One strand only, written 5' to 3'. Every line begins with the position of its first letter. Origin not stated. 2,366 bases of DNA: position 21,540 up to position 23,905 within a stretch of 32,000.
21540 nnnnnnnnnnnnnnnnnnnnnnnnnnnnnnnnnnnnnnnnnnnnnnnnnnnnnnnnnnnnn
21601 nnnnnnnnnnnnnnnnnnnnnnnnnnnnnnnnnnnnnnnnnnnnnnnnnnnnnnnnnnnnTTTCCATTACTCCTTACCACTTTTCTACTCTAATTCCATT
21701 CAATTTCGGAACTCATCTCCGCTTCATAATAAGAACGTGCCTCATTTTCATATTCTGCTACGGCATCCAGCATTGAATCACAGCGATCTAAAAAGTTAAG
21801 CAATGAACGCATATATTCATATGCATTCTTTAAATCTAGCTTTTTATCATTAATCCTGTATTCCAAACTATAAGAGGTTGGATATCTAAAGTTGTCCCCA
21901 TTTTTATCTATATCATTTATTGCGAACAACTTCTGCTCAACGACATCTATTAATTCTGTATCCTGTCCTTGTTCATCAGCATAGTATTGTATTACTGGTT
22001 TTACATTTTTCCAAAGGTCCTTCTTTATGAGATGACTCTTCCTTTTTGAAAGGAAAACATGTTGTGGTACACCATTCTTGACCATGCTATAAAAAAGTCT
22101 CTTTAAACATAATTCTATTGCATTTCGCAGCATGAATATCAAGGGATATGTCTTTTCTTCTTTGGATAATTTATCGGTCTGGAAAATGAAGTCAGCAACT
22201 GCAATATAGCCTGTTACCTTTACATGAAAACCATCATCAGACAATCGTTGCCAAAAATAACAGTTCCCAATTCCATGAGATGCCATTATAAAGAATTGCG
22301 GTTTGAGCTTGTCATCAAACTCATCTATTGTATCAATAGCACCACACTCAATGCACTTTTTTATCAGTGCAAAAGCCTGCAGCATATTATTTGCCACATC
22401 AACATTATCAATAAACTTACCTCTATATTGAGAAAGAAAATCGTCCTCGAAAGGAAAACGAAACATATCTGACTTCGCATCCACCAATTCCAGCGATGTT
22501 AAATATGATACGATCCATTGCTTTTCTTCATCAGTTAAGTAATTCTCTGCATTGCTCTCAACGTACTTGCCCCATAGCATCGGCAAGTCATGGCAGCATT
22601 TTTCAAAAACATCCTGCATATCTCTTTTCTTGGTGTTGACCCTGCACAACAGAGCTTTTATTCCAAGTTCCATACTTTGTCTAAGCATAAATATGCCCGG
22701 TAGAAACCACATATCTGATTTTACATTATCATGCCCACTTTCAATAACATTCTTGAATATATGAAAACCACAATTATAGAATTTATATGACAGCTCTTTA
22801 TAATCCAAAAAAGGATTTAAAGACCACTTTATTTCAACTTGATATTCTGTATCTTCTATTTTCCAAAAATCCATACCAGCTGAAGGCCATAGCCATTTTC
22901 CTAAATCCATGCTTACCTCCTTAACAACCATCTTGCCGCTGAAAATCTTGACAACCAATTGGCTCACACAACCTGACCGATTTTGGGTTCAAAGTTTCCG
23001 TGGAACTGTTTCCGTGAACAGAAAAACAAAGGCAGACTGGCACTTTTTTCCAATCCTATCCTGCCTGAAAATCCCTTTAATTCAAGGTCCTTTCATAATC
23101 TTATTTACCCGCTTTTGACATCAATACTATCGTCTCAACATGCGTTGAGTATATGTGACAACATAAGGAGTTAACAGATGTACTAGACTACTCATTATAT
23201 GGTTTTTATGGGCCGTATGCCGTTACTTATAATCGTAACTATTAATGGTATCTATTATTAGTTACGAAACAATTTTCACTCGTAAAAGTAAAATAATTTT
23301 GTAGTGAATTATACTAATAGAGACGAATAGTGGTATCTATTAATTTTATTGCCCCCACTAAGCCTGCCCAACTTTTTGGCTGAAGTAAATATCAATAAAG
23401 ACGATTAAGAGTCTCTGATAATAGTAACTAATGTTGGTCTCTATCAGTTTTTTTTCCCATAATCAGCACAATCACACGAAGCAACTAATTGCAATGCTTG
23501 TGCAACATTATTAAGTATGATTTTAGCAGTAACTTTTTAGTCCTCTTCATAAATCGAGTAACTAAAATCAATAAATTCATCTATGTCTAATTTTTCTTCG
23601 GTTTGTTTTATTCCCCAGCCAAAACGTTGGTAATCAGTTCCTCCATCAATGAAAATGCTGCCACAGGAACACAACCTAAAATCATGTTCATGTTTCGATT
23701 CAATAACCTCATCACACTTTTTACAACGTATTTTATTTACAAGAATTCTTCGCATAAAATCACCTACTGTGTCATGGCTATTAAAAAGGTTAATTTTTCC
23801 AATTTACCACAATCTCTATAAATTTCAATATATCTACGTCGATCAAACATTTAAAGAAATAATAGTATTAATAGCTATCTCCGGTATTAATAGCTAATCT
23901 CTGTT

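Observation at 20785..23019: Uncharacterised two-gene operon between type II Thoeris and BREX: best candidate for a new defence system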

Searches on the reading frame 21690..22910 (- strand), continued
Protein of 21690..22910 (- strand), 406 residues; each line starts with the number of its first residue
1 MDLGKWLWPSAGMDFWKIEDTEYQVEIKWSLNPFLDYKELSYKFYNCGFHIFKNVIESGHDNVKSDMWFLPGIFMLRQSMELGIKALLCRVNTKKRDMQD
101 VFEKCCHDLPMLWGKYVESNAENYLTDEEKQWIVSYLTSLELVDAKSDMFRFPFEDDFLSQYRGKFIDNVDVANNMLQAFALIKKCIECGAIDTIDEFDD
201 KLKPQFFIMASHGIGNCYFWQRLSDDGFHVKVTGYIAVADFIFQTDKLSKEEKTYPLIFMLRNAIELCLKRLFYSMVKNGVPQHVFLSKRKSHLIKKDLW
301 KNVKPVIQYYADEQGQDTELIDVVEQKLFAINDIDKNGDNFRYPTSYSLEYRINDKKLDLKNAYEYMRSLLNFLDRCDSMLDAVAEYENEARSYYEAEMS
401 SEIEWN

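Call 50: get_annotated_region(hit=H1, flank=8000)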
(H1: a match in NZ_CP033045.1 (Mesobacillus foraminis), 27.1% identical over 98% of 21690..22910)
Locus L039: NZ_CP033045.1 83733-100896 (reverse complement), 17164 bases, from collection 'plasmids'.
description: Mesobacillus foraminis strain Bac44 plasmid unnamed, complete sequence
organism: Mesobacillus foraminis (NCBI taxid 279826)
taxonomy: Bacteria; Bacillota; Bacilli; Bacillales; Bacillaceae; Mesobacillus; Mesobacillus foraminis
host: -; source: cell culture,Red Sea lagoons-Mangrove Mud; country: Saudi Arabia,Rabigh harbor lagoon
typing (MOB-suite, as given by PLSDB): non-mobilizable
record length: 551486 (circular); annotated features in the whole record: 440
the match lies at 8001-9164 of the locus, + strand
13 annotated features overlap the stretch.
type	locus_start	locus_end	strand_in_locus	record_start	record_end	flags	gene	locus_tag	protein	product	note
CDS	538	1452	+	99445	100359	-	-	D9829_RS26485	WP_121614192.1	tyrosine-type recombinase/integrase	GO:0015074 - DNA integration [Evidence IEA]; GO:0006310 - DNA recombination [Evidence IEA]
CDS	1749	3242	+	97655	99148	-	-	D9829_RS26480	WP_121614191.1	class I SAM-dependent DNA methyltransferase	-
CDS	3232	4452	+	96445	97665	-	-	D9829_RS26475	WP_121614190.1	restriction endonuclease subunit S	GO:0006304 - DNA modification [Evidence IEA]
CDS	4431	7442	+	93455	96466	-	-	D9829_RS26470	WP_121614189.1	type I restriction endonuclease subunit R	-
CDS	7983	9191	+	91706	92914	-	-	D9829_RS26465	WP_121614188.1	hypothetical protein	-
CDS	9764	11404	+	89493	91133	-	-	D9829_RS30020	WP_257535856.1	hypothetical protein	-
CDS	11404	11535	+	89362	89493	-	-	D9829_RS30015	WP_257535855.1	hypothetical protein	-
CDS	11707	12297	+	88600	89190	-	-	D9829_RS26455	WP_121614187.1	hypothetical protein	-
CDS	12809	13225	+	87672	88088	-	arr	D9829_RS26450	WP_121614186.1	NAD(+)--rifampin ADP-ribosyltransferase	-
CDS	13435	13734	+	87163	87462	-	-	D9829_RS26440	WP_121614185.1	hypothetical protein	-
CDS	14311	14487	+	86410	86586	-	-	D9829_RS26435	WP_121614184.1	histidine kinase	-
CDS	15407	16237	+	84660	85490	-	-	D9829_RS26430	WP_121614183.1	BglG family transcription antiterminator LicT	GO:0006355 - regulation of DNA-templated transcription [Evidence IEA]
CDS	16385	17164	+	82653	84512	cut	-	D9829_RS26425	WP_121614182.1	glucose PTS transporter subunit IIA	GO:0009401 - phosphoenolpyruvate-dependent sugar phosphotransferase system [Evidence IEA]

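Call 51: get_annotated_region(hit=H2, flank=8000)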
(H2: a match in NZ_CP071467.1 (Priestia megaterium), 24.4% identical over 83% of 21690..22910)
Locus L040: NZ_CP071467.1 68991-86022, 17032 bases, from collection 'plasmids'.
description: Priestia megaterium strain H2 plasmid punamed1, complete sequence
organism: Priestia megaterium (NCBI taxid 1404)
taxonomy: Bacteria; Bacillota; Bacilli; Bacillales; Bacillaceae; Priestia; Priestia megaterium
host: -; source: whole organism,Hypersaline environment; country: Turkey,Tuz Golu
typing (MOB-suite, as given by PLSDB): mobilizable; replicon rep_cluster_385; relaxase MOBP
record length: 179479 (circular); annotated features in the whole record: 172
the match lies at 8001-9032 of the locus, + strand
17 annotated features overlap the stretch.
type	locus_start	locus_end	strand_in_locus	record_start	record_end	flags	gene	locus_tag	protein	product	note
CDS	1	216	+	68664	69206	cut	-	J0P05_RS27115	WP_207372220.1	redoxin domain-containing protein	-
CDS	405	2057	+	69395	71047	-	-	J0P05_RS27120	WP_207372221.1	polysaccharide biosynthesis protein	GO:0009252 - peptidoglycan biosynthetic process [Evidence IEA]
CDS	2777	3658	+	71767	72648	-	-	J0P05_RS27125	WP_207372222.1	TIR domain-containing protein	GO:0007165 - signal transduction [Evidence IEA]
CDS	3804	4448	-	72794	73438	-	-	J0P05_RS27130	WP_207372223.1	TIR domain-containing protein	-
CDS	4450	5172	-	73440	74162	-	-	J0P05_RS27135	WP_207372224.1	hypothetical protein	-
CDS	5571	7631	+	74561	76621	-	-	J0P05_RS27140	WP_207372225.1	TIR domain-containing protein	GO:0007165 - signal transduction [Evidence IEA]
CDS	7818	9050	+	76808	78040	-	-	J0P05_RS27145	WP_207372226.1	hypothetical protein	-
CDS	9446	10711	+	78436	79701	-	-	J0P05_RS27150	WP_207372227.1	damage repair protein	-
CDS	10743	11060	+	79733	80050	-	-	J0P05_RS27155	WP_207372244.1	YolD-like family protein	-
CDS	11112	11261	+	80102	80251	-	-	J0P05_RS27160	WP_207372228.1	hypothetical protein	-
CDS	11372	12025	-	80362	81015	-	-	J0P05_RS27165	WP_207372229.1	class D sortase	-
CDS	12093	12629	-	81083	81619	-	-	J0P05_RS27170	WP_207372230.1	LPXTG cell wall anchor domain-containing protein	-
CDS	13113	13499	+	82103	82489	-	-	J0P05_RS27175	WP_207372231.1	(deoxy)nucleoside triphosphate pyrophosphohydrolase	-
CDS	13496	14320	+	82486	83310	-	-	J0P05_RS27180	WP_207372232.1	HNH endonuclease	-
CDS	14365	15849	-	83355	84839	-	xylB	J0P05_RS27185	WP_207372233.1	xylulokinase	GO:0042732 - D-xylose metabolic process [Evidence IEA]; GO:0005997 - xylulose metabolic process [Evidence IEA]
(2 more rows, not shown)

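Call 55: fold_search(model_id=the predicted structure, library=viral)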
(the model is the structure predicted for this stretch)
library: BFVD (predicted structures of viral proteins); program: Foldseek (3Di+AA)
matches with E <= 10: 177; with E <= 0.001: 0
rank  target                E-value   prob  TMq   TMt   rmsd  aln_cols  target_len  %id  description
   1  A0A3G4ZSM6            3.6e-01  0.08  0.13  0.13  23.0       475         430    8  MFS transporter [Edafosvirus sp.]
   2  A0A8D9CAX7            3.8e-01  0.18  0.14  0.21  24.1       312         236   10  Uncharacterized protein [uncultured marine phage]
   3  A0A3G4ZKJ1            5.2e-01  0.08  0.16  0.15  21.2       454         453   10  MFS transporter [Terrestrivirus sp.]
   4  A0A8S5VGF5            5.2e-01  0.06  0.11  0.11  25.5       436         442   13  Uncharacterized protein [Myoviridae sp. ctkfK18]
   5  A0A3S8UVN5            5.4e-01  0.14  0.14  0.18  14.5       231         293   12  Transcriptional activator VP30 [Dianlovirus menglaense]
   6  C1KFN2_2              5.4e-01  0.09  0.12  0.05  32.5       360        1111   10  Putative tail fibre protein [Lactobacillus phage Lb338-1]
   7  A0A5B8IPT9            5.7e-01  0.08  0.14  0.14  21.0       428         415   10  Uncharacterized protein [Mimiviridae sp. ChoanoV1]
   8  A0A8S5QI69            6.8e-01  0.04  0.11  0.09  24.9       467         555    9  Minor tail protein [Siphoviridae sp. ctrAT9]
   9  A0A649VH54            7.1e-01  0.08  0.12  0.07  22.7       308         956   11  (no name in the UniProt tables at hand)
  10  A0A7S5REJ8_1          7.8e-01  0.07  0.15  0.08  24.2       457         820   10  (no name in the UniProt tables at hand)
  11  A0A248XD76            8.9e-01  0.05  0.13  0.05  45.7       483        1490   10  Putative tail tape measure protein [Klebsiella phage YMC16/01/N133_KPN_BP]
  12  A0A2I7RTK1            9.8e-01  0.09  0.17  0.11  20.4       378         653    9  (no name in the UniProt tables at hand)
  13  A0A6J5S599            1.1e+00  0.04  0.11  0.06  25.9       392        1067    8  Uncharacterized protein [uncultured Caudovirales phage]
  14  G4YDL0                1.2e+00  0.04  0.14  0.11  22.8       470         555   10  (no name in the UniProt tables at hand)
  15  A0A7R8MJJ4            1.3e+00  0.08  0.11  0.20  12.4       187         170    8  Uncharacterized protein [Klebsiella phage vB_KvM-Eowyn]
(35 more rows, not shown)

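Call 66: search_protein_families(library=pfam, proteins=[L019:3011-4081:+], max_evalue=0.01)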
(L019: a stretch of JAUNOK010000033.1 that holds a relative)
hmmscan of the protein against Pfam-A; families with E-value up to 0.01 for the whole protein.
L019:3011-4081:+ (356 aa): 1 family
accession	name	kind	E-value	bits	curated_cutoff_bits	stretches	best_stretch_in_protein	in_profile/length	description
PF14253.11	AbiH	-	7.6e-34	118.4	30.9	1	32-332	1-259/260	Bacteriophage abortive infection AbiH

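Call 67: search_protein_families(library=padloc, proteins=[L004:11284-12579:+, L001:11931-13238:+, L023:11186-11821:+], max_evalue=0.01)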
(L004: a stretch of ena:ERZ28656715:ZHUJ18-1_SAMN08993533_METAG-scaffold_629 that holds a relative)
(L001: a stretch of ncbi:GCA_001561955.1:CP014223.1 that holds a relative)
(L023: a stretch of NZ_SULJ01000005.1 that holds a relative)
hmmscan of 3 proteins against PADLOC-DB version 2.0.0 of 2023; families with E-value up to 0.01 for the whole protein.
L004:11284-12579:+ (431 aa): 0 families

L001:11931-13238:+ (435 aa): 0 families

L023:11186-11821:+ (211 aa): 5 families
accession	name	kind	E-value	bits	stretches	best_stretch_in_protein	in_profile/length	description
PDLC04917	PDC-S12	-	3.4e-07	28.4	1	184-206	194-216/218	-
PDLC00833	E1-E2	-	3.6e-06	24.6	1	177-208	159-192/222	E1-E2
PDLC00865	E2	-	8.3e-06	23.4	1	175-210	156-192/219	E2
PDLC00872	E2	-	2.6e-05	21.8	1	181-209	161-189/216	E2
PDLC00871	E2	-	0.0078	13.9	0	183-209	165-191/241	E2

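Call 70: search_protein_families(library=padloc, alignment_id=A3, max_evalue=1e-8)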
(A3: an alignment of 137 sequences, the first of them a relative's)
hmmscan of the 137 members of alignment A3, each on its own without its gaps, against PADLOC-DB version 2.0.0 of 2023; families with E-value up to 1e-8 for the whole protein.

A. member 1, L001:4847-5986:+ (380 aa): 1 family
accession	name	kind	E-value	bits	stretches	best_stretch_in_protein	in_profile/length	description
PDLC05032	PDC-S50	-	6.5e-121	402.1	1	5-378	4-383/387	-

B. families by the number of members that match (of 137 scanned): 493 families (the first 25 are shown)
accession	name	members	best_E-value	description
PDLC04134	mad2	10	9.5e-49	mads_2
PDLC03378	MTase_II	5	1.2e-118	Type II methyltransferase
PDLC03272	MTase_II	5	9.3e-94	Type II methyltransferase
PDLC03734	oMTase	5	7.1e-84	orphan methyltransferase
PDLC03286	MTase_II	5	2.1e-71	Type II methyltransferase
PDLC03361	MTase_II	5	7.2e-67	Type II methyltransferase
PDLC03234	MTase_II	5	8.8e-63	Type II methyltransferase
PDLC03217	MTase_II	5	1.4e-60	Type II methyltransferase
PDLC02653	DrmMII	5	1.6e-53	DrmMII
PDLC03716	oMTase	5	5.5e-50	orphan methyltransferase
PDLC00031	DruM2|DruM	5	2.4e-49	DNA cytosine methylase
PDLC00026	DruM2|DruM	5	2.9e-49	DNA cytosine methylase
PDLC00033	DruM2|DruM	5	1.1e-47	DNA cytosine methylase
PDLC00027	DruM2|DruM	5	2e-47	DNA cytosine methylase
PDLC03242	MTase_II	5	4.9e-46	Type II methyltransferase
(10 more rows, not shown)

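Call 75: find_encoding_contigs(protein=window:21690-22910:-, flank=6000, max_places=4)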
Protein window:21690-22910:- (406 aa): 3 contigs read that carry it; 1 place shown.
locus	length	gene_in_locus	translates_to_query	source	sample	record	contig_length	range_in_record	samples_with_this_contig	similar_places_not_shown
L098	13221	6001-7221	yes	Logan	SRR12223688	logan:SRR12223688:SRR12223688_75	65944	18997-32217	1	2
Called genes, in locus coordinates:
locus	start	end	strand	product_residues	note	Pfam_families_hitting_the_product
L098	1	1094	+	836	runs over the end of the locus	PF08665:PglZ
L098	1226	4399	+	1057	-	PF00270:DEAD, PF04851:ResIII, PF00176:SNF2-rel_dom, PF00271:Helicase_C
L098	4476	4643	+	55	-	-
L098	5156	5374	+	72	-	PF24749:DUF7695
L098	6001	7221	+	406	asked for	-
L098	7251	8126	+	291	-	-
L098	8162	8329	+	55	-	-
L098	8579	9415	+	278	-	PF20016:ThsA_Macro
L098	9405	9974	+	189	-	PF08937:ThsB_TIR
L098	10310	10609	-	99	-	PF18765:Polbeta, PF01909:NTP_transf_2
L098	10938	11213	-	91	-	-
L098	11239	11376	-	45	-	-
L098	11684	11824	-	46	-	-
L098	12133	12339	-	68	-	-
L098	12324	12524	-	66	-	-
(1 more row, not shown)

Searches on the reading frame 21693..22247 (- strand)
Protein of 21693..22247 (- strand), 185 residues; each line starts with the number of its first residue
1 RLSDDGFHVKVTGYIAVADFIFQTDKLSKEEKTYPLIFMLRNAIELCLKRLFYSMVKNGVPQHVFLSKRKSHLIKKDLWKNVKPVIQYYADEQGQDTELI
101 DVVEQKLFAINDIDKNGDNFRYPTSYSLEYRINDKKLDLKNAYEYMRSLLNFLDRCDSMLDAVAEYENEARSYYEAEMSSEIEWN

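Call 73: search_solved_structures(query=A4, max_evalue=10, show_alignments=5)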
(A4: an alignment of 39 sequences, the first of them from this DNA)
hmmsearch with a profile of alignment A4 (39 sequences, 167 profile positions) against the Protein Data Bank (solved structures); distinct sequences matched with E-value up to 10: 0.

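Call 74: find_homologous_proteins(query=A4, max_evalue=0.001)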
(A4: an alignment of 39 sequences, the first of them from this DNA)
Query A4 (39 sequences) (185 aa, profile of the alignment): 99 proteins with E <= 0.001 among 1126 candidates.
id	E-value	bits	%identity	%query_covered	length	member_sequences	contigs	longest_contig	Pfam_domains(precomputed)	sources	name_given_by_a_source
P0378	6.0e-64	233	61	99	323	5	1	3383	-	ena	-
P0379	1.6e-58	215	66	99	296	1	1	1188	-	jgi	jgi:hypothetical protein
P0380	2.7e-58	214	65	99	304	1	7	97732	-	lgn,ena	-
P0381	8.5e-55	203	59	99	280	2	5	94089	-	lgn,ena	-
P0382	8.6e-54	200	45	97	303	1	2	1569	-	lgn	-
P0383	2.1e-47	179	61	99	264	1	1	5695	-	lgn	-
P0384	6.1e-47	177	60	99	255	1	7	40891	-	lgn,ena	-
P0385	1.6e-45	173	47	92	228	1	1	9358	-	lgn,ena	-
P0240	2.8e-43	165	51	82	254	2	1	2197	-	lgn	-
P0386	5.6e-43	164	65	99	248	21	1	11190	-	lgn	-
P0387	1.2e-42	163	66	52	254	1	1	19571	-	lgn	-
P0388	3.9e-41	158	66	99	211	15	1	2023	-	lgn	-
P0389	5.2e-41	158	68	95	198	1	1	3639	-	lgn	-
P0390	6.5e-41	158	66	94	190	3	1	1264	-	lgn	-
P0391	1.1e-40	157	66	99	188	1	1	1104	-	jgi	jgi:hypothetical protein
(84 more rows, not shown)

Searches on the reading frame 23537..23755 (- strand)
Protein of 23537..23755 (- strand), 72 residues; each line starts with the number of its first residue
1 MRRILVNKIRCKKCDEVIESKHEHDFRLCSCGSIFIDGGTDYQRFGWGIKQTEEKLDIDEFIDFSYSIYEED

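Call 8: search_protein_families(library=pfam, proteins=[window:23537-23755:-], max_evalue=0.001)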
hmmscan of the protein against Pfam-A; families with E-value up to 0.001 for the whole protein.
window:23537-23755:- (72 aa): 1 family
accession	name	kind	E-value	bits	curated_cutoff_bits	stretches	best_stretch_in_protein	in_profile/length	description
PF24749.2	DUF7695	-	1.5e-21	76.3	25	1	3-48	1-46/58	Domain of unknown function (DUF7695)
